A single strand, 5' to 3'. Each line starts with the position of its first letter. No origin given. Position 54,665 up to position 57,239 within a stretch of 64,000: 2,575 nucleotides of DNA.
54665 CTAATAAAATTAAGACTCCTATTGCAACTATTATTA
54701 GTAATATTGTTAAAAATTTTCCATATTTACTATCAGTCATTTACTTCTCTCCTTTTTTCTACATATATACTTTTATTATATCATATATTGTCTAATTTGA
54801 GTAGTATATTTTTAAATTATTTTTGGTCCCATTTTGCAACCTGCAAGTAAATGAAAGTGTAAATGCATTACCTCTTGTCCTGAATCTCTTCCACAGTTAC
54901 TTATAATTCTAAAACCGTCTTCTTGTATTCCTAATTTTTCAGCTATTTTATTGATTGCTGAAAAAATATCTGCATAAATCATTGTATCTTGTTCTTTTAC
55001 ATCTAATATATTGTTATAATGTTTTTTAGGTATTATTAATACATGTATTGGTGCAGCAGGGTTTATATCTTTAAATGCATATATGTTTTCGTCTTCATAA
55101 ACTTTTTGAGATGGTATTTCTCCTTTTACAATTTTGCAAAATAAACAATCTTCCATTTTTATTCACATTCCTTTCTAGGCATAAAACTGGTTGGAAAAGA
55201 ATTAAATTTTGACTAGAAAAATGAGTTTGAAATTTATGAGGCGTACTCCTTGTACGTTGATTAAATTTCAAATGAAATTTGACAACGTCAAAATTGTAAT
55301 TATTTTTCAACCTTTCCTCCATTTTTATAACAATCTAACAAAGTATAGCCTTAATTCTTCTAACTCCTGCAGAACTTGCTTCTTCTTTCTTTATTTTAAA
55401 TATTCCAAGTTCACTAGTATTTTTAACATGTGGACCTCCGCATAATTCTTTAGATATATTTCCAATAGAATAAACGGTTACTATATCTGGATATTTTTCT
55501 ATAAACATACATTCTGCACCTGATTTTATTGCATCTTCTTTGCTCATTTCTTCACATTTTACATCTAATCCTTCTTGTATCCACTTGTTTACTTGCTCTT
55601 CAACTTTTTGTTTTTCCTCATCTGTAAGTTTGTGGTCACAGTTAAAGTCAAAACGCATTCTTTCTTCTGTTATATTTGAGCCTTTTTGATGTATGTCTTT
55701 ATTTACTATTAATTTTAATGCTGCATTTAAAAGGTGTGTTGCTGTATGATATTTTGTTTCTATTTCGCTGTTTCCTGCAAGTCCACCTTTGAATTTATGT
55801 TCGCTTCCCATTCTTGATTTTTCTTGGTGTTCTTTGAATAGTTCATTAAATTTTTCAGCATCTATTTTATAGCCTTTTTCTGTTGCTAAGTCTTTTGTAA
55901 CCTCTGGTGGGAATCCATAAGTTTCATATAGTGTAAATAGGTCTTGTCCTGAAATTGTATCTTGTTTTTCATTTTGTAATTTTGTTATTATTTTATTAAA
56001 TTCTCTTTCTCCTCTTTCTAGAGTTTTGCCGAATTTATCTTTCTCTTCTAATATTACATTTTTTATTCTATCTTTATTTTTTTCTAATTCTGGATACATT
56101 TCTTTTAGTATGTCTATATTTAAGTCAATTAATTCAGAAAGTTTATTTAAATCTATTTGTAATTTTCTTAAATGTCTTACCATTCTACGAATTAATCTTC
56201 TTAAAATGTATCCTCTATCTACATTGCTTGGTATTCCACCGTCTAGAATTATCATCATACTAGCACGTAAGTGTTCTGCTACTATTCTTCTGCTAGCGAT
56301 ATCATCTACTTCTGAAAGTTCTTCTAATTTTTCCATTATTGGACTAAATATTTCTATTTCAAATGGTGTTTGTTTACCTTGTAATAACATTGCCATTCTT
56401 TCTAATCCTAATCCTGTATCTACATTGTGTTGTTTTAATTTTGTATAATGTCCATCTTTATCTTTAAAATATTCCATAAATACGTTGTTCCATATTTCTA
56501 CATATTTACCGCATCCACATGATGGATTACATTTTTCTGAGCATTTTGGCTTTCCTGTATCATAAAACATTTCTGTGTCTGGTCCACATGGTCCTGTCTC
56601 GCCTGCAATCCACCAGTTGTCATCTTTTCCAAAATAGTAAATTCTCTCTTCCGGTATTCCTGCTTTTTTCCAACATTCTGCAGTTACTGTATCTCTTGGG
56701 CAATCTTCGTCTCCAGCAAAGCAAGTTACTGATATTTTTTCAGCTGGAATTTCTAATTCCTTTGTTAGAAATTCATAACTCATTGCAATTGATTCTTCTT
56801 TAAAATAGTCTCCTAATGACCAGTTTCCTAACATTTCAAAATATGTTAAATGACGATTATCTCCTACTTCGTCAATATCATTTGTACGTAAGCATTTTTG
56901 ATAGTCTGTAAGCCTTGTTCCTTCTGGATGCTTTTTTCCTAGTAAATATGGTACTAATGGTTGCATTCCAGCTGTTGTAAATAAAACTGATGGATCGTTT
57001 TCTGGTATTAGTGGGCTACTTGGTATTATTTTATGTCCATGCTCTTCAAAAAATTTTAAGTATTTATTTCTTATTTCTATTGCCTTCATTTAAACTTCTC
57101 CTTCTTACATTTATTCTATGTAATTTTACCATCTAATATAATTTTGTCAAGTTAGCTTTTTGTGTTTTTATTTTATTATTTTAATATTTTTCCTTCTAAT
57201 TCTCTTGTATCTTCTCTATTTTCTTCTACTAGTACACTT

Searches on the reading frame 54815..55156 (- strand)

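Call 51: search_protein_families(library=pfam, proteins=[window:54815-55156:-])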
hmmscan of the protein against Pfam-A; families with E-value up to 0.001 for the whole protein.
window:54815-55156:- (114 aa): 2 families
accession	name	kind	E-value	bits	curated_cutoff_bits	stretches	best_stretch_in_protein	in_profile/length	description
PF01230.28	HIT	-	2.5e-28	99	21.5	1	11-107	1-96/98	HIT domain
PF11969.13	DcpS_C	-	1.1e-23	84.3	24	1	4-105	2-101/114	Scavenger mRNA decapping enzyme C-term binding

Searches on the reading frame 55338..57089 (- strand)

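Call 51: search_protein_families(library=pfam, proteins=[window:55338-57089:-])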
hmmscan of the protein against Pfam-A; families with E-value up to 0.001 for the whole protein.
window:55338-57089:- (584 aa): 2 families
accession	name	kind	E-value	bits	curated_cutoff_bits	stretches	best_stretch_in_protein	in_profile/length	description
PF01411.24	tRNA-synt_2c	-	6.8e-146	487.5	30.3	1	5-433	1-436/552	tRNA synthetases class II (A)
PF07973.19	tRNA_SAD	-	4.3e-18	65.5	24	1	537-579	1-43/44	Threonyl and Alanyl tRNA synthetase second additional domain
